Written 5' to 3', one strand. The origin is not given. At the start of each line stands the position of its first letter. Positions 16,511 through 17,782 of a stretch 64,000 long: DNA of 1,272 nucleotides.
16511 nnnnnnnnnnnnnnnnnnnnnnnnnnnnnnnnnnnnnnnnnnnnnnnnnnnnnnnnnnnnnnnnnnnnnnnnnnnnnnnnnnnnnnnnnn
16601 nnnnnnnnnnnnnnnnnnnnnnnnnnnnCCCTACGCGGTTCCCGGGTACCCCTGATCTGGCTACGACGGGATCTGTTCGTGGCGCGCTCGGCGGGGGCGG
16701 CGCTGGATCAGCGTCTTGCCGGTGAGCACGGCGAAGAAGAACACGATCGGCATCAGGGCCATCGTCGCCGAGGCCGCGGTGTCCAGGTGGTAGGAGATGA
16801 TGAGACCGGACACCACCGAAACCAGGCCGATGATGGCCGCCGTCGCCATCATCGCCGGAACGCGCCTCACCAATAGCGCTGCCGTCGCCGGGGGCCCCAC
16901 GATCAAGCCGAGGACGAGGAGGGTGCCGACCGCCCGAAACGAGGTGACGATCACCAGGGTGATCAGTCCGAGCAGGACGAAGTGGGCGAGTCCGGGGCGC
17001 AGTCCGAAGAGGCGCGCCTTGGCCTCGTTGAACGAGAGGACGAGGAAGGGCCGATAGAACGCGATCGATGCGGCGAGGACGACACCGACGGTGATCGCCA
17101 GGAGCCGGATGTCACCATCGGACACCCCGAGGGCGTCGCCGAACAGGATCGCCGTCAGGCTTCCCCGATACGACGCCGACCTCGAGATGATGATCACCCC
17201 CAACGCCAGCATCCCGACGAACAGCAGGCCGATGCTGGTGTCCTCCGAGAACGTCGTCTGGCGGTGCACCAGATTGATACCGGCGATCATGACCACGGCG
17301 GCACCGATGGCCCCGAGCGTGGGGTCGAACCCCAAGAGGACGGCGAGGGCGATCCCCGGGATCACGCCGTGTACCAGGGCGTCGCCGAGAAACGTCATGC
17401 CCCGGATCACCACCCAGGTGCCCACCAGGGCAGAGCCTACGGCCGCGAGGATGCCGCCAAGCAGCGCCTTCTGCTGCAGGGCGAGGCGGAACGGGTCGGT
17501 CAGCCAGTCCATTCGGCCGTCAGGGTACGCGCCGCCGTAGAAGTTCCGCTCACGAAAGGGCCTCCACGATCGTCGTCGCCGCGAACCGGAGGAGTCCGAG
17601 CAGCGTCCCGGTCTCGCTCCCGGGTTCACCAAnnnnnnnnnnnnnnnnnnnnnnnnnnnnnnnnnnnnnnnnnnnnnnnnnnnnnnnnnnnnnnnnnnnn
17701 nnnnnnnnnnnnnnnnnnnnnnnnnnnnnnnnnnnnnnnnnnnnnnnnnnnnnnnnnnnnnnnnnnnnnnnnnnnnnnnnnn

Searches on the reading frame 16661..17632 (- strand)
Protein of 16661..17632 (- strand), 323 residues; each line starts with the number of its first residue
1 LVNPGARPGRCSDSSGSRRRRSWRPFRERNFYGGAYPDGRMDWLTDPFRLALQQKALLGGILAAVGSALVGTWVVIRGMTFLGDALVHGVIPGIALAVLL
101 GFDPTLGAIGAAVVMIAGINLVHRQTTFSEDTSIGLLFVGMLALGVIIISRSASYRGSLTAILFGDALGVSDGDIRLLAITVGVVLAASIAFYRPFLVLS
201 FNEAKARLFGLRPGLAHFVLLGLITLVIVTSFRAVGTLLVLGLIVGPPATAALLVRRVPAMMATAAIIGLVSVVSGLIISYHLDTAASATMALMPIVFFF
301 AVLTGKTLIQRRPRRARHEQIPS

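Call 44: search_protein_families(library=pfam, proteins=[window:16661-17632:-], max_evalue=0.001)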
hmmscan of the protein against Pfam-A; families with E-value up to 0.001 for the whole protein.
window:16661-17632:- (323 aa): 2 families
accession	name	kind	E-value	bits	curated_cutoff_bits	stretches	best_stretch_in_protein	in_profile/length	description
PF00950.22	ABC-3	-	1e-59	202.6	20.1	1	53-303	5-255/258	ABC 3 transport family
PF03817.18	MadL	-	0.00086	19.8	25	1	75-154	2-81/118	Malonate transporter MadL subunit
